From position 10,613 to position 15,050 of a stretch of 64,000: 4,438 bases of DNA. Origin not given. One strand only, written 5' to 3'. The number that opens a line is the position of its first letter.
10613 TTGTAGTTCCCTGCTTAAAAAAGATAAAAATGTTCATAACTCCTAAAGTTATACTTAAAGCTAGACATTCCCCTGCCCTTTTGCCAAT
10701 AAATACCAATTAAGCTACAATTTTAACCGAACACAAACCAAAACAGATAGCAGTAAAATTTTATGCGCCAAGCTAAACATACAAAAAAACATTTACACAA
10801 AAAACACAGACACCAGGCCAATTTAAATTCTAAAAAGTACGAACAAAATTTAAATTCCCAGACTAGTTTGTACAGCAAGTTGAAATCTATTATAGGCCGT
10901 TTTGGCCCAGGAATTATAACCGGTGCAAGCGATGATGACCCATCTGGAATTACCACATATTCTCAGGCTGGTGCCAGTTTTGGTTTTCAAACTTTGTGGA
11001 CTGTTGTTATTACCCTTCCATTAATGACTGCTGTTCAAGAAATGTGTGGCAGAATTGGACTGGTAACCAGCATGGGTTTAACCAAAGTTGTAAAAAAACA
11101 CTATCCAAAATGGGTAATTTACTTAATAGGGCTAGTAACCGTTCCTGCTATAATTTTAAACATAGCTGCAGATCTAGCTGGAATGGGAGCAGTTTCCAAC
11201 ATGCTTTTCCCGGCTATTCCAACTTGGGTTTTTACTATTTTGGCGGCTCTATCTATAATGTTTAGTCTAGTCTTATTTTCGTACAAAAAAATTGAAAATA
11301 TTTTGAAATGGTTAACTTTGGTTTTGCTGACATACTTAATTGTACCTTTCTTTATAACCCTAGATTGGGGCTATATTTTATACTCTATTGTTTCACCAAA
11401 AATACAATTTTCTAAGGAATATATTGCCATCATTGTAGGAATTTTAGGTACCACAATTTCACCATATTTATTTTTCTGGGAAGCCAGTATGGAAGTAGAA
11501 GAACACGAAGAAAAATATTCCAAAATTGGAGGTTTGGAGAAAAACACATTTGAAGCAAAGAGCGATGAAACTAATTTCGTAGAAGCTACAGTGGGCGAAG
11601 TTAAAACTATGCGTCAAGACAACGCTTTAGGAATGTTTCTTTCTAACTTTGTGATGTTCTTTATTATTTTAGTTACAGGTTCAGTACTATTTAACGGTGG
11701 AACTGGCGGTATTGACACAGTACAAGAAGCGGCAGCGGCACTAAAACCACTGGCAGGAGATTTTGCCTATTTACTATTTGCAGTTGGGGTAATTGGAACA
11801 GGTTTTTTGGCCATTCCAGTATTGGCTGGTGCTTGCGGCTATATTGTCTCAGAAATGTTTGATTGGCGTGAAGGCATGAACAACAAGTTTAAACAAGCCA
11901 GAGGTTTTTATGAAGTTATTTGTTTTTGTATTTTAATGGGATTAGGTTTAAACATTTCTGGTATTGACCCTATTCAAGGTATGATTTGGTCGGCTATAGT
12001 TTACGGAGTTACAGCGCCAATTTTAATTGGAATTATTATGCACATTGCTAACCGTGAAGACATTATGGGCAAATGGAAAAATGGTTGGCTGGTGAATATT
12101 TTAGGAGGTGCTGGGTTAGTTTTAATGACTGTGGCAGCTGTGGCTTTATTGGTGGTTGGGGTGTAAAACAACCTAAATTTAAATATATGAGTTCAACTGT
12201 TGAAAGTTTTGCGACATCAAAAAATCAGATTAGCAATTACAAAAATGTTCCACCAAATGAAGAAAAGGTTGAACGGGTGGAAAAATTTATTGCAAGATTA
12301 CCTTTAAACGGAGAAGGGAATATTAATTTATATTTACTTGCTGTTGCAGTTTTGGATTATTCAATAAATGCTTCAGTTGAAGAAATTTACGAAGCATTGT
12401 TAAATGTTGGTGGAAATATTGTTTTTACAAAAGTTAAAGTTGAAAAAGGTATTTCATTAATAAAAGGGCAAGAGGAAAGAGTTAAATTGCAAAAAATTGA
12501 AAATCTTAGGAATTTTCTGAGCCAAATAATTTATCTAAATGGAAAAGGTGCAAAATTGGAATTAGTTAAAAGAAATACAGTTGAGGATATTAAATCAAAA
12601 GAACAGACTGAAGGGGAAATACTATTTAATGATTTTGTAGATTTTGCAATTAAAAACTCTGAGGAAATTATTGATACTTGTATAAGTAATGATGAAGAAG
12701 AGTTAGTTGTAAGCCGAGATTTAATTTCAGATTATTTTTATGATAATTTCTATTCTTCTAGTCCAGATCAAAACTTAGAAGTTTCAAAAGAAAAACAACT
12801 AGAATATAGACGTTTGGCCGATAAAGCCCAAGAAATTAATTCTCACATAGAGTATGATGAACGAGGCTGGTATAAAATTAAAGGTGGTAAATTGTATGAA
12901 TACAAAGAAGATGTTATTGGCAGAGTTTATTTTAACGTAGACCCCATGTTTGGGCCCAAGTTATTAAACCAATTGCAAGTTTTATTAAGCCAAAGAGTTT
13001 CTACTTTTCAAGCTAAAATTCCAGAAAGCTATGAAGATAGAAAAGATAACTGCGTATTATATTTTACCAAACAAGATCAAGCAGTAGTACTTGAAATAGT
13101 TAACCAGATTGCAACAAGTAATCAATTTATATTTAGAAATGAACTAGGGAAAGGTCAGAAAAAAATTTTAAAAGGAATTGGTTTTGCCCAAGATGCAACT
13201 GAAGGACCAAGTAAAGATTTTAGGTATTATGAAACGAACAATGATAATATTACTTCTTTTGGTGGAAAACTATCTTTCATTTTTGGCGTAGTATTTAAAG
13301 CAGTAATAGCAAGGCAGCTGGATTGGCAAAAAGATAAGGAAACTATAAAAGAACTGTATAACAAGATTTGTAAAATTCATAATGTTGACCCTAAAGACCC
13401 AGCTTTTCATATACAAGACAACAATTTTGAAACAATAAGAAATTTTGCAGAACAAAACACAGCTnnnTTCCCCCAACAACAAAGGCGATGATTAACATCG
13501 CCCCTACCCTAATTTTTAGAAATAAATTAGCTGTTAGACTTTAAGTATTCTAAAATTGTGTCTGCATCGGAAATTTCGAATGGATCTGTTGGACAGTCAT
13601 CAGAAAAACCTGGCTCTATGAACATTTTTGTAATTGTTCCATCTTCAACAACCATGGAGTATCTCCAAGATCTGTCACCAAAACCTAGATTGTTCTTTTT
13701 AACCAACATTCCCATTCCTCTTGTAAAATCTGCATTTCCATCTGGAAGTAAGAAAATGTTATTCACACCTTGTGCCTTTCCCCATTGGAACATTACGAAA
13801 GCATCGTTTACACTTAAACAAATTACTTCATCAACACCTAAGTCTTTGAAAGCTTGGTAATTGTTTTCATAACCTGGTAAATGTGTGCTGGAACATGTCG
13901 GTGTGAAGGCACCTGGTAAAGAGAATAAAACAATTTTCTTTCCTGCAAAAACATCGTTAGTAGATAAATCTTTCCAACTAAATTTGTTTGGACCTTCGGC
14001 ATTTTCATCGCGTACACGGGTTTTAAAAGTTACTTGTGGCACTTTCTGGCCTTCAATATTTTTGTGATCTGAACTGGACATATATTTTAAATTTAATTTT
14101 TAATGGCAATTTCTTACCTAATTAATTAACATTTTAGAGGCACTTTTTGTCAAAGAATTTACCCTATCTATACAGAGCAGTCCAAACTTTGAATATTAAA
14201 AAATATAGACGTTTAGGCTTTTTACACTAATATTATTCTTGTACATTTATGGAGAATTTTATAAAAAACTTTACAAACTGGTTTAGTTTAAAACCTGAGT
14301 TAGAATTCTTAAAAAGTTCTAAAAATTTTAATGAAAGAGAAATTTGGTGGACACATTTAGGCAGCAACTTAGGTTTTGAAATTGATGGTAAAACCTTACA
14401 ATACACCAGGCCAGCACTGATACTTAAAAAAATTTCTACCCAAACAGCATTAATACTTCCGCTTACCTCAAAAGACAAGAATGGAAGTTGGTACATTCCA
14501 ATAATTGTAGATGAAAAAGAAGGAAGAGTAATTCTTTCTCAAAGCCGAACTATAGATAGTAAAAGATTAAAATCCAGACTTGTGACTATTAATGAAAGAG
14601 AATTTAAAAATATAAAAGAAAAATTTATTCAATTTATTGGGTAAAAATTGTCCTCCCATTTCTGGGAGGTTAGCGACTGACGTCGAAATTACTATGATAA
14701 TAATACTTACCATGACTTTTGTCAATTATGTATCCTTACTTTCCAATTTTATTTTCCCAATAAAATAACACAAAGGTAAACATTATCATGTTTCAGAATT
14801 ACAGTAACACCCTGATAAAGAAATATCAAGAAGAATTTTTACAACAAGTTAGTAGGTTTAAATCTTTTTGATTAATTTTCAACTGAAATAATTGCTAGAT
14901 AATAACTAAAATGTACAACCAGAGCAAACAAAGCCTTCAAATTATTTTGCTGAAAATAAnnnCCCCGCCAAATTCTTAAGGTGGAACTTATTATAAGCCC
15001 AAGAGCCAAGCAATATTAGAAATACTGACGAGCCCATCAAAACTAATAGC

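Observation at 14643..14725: Solo MazF/PemK toxin with a convergent promoter-hairpin-T-run unit: candidate antisense small RNA partner (locus 1)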

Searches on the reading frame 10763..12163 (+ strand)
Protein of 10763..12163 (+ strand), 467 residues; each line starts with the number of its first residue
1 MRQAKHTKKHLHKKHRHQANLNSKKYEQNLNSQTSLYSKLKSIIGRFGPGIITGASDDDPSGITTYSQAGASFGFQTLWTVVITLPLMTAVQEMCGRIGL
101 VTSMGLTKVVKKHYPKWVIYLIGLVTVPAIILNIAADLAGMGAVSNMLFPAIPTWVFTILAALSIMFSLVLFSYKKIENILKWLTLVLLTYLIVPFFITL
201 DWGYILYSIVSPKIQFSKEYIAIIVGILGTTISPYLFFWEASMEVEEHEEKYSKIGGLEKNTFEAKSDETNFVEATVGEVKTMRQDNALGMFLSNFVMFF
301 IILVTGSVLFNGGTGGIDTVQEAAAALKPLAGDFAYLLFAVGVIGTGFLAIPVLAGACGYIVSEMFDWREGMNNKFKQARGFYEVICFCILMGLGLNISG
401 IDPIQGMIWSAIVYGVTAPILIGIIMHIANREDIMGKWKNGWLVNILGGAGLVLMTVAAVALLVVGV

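Call 80: search_protein_families(library=pfam, proteins=[window:10763-12163:+], max_evalue=0.001)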
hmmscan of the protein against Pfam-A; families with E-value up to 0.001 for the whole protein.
window:10763-12163:+ (467 aa): 1 family
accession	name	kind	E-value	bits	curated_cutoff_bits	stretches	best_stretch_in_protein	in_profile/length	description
PF01566.24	Nramp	-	3.9e-84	283.2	29.8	1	63-441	1-356/357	Natural resistance-associated macrophage protein-like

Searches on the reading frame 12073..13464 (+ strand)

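Call 80: search_protein_families(library=pfam, proteins=[window:12073-13464:+], max_evalue=0.001)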
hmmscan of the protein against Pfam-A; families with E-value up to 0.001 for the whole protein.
window:12073-13464:+ (464 aa): 1 family
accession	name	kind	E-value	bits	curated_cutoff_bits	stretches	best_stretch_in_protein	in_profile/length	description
PF17914.6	HopA1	-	1.8e-13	51.2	22.7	1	273-380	17-127/170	HopA1 effector protein family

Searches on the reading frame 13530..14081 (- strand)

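Call 80: search_protein_families(library=pfam, proteins=[window:13530-14081:-], max_evalue=0.001)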
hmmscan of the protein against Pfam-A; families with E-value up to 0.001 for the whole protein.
window:13530-14081:- (184 aa): 2 families
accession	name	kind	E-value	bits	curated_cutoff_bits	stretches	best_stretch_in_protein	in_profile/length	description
PF08534.16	Redoxin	-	4.1e-30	105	26.6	1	11-158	3-136/148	Redoxin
PF00578.27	AhpC-TSA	-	4.1e-12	46.6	26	1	12-150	3-121/124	AhpC/TSA family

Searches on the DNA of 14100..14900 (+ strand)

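Call 27: search_rna_families(source=window, start=14100, end=14900, threshold=evalue, max_evalue=10, show_alignments=3)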
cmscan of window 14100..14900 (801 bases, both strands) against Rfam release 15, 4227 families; matches with E-value up to 10: 4.
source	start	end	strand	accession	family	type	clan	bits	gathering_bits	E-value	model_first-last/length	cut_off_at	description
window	14479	14545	-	RF04348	Plastid-psbM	Cis-reg;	-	18.8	52.7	9.7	1-79/79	no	Plastid-psbM 3UTR RNA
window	14257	14362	+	RF01199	snR58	Gene; snRNA; snoRNA; CD-box;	CL00077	18.7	70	3.1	1-97/97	no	Small nucleolar RNA snR58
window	14630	14788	-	RF00155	SNORA66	Gene; snRNA; snoRNA; HACA-box;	CL00038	18.6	45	1.5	1-133/133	no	Small nucleolar RNA SNORA66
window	14374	14429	+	RF00135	snoZ223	Gene; snRNA; snoRNA; CD-box;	CL00051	18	45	2.3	1-94/94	no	Small nucleolar RNA Z223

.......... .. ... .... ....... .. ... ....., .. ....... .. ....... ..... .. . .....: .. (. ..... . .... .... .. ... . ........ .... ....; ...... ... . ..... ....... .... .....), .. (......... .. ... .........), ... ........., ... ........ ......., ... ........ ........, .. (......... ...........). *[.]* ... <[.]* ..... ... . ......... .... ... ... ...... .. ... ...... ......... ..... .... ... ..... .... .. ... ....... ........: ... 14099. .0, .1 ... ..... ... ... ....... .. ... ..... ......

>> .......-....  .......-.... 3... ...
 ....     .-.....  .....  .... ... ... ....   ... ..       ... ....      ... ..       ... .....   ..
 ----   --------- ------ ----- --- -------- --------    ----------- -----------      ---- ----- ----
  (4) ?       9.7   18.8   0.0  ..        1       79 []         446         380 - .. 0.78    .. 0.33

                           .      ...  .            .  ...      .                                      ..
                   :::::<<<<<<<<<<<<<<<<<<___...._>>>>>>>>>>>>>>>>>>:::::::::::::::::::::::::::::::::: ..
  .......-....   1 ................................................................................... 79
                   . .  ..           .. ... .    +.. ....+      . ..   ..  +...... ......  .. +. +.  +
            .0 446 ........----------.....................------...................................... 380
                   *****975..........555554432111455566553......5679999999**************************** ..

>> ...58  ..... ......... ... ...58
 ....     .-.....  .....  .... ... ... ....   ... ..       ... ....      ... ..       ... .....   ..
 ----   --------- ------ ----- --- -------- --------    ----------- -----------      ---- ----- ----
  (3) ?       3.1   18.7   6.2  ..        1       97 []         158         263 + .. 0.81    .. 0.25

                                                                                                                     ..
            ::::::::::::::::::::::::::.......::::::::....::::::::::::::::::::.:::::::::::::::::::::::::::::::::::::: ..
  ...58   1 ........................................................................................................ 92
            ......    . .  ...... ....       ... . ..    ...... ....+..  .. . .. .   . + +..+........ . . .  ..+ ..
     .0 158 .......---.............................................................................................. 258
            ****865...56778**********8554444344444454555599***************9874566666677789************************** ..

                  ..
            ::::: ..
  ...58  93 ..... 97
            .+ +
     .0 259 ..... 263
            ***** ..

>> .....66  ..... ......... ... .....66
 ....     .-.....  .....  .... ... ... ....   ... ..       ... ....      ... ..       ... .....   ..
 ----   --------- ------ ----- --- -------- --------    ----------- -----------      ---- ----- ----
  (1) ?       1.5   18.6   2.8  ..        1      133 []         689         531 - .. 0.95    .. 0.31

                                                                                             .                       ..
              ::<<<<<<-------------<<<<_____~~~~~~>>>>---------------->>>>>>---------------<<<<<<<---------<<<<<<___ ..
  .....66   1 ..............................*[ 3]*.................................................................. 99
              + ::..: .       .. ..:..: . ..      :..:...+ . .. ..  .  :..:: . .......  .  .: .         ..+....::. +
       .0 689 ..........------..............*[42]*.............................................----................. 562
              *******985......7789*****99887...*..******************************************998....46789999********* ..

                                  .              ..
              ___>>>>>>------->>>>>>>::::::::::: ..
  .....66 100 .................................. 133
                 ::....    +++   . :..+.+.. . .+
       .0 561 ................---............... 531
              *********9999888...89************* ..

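Call 34: search_rna_families(sources=[L001, L007, L008, L009, L013, L017, L020, L023, L027, L035, L038, L044, L045, L052, L059, L061, L075, L078, L083, L087], threshold=gathering)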
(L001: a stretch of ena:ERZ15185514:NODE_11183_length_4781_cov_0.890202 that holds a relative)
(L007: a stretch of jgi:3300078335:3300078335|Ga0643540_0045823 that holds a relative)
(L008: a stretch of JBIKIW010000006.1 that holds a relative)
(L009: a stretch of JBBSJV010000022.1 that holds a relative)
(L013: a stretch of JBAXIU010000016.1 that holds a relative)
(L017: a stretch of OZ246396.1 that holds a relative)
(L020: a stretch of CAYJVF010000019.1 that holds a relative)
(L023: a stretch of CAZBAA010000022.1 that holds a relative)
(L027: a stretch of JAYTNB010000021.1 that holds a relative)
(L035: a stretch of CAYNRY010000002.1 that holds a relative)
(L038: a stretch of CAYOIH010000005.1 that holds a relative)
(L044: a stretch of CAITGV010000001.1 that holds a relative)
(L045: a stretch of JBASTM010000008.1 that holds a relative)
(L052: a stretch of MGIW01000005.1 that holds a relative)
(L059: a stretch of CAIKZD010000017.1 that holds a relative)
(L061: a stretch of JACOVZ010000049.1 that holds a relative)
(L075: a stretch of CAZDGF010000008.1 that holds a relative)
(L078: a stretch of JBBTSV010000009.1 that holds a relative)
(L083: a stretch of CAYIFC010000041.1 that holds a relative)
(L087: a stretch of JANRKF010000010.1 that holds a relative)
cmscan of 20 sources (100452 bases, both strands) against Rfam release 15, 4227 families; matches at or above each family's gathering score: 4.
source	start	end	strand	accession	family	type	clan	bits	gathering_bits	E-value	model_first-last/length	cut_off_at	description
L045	4930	5000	+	RF00005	tRNA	Gene; tRNA;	CL00001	68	29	1.8e-12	1-71/71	no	tRNA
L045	2996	3066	+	RF00005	tRNA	Gene; tRNA;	CL00001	61.7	29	9.3e-11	1-71/71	no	tRNA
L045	4612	4682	+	RF00005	tRNA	Gene; tRNA;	CL00001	55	29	6.7e-09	1-71/71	no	tRNA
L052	285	373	+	RF00005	tRNA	Gene; tRNA;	CL00001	54.7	29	8.2e-09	1-71/71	no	tRNA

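Call 63: build_rna_model(alignment_id=A4, structure=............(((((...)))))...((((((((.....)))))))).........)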
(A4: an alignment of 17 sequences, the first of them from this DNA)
Model R1 built from alignment A4 (17 sequences, 58 columns); structure: as given.
model positions 55; base pairs 13; branch points 1; effective number of sequences 15.91; information 1.011 bits per position. Calibrated on 0.2 Mb of random sequence (short: E-values are rough).
structure used (alignment columns):
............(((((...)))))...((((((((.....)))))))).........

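Call 64: search_with_rna_model(model_id=R1, sources=[window, L001, L007, L008, L009, L010, L011, L012, L013, L014, L015, L016, L017, L018, L019, L020, L021, L022, L023, L024, L025, L026, L027, L028, L029, L030, L031, L032, L033, L034, L035, L036, L037, L038, L039, L040, L041, L042, L043, L044, L045, L046, L047, L048, L049, L050, L051, L052, L053, L054, L055, L056, L057, L058, L059, L060, L061, L062, L063, L064, L065, L066, L067, L068, L069, L070, L071, L072, L073, L074, L075, L076, L077, L078, L079, L080, L081, L082, L083, L084, L085, L086, L087, L088, L089], max_evalue=1, make_alignment=true)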
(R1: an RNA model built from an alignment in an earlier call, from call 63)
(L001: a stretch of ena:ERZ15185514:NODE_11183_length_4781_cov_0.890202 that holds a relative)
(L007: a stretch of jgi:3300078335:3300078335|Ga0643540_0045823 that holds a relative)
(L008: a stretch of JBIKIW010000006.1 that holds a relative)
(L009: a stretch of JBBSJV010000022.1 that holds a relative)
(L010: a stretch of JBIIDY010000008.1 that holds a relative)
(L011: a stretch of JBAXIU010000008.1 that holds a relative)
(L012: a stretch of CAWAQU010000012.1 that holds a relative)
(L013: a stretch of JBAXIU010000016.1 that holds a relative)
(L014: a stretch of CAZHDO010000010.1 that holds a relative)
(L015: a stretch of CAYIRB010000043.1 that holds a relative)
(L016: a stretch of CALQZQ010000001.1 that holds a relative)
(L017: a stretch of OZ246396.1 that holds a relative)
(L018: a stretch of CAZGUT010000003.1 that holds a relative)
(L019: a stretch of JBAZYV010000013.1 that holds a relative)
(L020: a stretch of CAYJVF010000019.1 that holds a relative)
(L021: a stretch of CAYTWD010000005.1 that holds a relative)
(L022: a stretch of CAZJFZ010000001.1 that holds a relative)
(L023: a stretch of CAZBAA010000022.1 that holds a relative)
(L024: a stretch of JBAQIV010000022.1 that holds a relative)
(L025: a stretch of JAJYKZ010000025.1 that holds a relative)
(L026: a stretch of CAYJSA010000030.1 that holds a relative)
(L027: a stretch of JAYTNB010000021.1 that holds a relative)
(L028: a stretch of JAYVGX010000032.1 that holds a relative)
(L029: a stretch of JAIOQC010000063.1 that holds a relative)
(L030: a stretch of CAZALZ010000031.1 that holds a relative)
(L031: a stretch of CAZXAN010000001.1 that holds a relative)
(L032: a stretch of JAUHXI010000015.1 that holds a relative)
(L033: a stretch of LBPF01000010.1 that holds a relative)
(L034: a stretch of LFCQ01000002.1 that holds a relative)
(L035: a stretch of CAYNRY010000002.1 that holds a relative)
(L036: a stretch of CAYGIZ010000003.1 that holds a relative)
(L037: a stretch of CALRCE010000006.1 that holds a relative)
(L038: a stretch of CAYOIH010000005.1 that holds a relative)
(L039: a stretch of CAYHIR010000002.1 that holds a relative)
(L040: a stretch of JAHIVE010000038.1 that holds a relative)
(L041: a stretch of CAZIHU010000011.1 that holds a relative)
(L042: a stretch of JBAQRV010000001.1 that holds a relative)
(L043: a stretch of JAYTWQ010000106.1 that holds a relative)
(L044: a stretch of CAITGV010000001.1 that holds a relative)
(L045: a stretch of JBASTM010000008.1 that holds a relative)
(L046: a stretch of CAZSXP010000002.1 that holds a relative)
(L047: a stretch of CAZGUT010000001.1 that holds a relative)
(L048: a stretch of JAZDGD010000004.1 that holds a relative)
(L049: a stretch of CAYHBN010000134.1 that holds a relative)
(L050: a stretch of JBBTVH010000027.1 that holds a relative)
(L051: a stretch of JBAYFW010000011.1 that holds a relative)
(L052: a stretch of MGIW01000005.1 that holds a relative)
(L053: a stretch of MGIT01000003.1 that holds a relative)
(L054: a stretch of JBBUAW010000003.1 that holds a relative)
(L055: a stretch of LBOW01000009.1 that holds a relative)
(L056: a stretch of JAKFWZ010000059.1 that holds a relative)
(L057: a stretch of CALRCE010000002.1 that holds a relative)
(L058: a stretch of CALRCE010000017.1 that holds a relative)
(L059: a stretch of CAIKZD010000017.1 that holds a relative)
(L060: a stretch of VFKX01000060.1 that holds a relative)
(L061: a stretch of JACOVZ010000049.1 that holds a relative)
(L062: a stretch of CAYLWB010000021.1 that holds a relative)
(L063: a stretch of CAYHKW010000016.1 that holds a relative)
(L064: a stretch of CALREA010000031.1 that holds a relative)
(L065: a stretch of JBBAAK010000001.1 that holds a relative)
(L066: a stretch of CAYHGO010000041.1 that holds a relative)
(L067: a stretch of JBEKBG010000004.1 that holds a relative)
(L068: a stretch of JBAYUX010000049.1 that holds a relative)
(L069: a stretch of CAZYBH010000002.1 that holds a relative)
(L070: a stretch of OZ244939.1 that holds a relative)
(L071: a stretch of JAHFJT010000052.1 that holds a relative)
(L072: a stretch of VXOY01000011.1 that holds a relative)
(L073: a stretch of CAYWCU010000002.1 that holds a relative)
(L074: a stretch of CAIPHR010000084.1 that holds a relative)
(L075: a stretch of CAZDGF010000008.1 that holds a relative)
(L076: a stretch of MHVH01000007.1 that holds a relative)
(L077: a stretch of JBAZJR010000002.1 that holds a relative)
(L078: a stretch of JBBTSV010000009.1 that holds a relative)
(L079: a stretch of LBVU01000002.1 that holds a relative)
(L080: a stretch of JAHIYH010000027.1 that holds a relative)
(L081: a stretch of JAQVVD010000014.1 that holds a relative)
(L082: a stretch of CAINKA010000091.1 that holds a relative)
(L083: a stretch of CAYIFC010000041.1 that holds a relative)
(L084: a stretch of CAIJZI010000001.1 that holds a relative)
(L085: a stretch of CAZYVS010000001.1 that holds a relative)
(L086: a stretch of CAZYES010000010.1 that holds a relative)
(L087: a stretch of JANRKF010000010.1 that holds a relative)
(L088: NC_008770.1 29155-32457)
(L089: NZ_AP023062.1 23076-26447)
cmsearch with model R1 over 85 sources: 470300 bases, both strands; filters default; matches with E-value up to 1: 42.
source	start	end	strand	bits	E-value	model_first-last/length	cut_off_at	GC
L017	2887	2941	-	76.6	5.6e-23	1-55/55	no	0.44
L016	2901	2955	-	73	1.1e-21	1-55/55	no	0.49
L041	2889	2943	-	72.8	1.3e-21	1-55/55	no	0.44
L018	2887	2941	-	72.5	1.7e-21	1-55/55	no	0.49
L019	2888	2942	-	72.2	2.2e-21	1-55/55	no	0.45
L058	2888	2942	-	70.8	6.9e-21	1-55/55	no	0.44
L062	2886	2940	-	69.6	1.8e-20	1-55/55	no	0.53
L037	2888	2942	-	69.6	1.9e-20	1-55/55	no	0.47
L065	2884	2938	-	69.5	2.1e-20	1-55/55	no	0.4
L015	2539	2593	-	68.1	6.4e-20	1-55/55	no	0.45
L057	2886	2940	-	67.8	8.4e-20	1-55/55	no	0.53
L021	2887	2940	-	65.9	4.3e-19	1-55/55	no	0.37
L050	1123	1178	-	64.4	1.5e-18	1-55/55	no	0.54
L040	2799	2854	-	62.4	7.7e-18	1-55/55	no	0.43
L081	2883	2937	-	59.6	7.7e-17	1-55/55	no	0.55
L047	2888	2939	-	54.1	7.6e-15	1-55/55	no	0.54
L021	223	277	-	53.8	9.9e-15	1-55/55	no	0.36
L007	1883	1936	-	52.6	2.7e-14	1-55/55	no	0.41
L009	2884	2937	-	52.1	4.3e-14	1-55/55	no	0.43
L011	2750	2804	-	48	1.2e-12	1-55/55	no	0.47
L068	2889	2947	-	42.2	1.7e-10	1-55/55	no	0.44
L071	2999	3056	-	41.7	2.5e-10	1-55/55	no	0.47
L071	2908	2966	-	35.3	5e-08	1-55/55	no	0.44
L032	1971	2035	-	33.3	2.7e-07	1-55/55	no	0.48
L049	597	657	-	32.4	5.6e-07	1-55/55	no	0.44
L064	2884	2940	-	30.3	3.4e-06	1-55/55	no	0.53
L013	2904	2964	-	25.3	0.00021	1-55/55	no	0.44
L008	2887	2939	-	25.1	0.00025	1-55/55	no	0.4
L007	865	915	-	24.9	0.00029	1-55/55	no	0.37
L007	1373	1425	-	24.5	0.00041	1-55/55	no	0.4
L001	2156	2208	-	24.2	0.00054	1-55/55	no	0.4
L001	3218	3270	-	20.9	0.0087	1-55/55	no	0.34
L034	2886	2942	-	20.4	0.013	1-55/55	no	0.54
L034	783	802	+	18.5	0.063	28-47/55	no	0.65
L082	31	77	+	18.3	0.075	1-55/55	no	0.4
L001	3755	3806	-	18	0.095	1-55/55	no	0.4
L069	3306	3340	-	17.8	0.11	1-55/55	no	0.2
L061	2897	2952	-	16.3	0.38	1-55/55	no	0.55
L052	2317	2371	-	15.4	0.82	1-55/55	no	0.45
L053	2317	2371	-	15.4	0.82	1-55/55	no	0.45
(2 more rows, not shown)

Alignment A5: 42 matches aligned to the model, 91 columns, each read 5' to 3' on its own strand. Consensus structure (alignment columns), stored with it:
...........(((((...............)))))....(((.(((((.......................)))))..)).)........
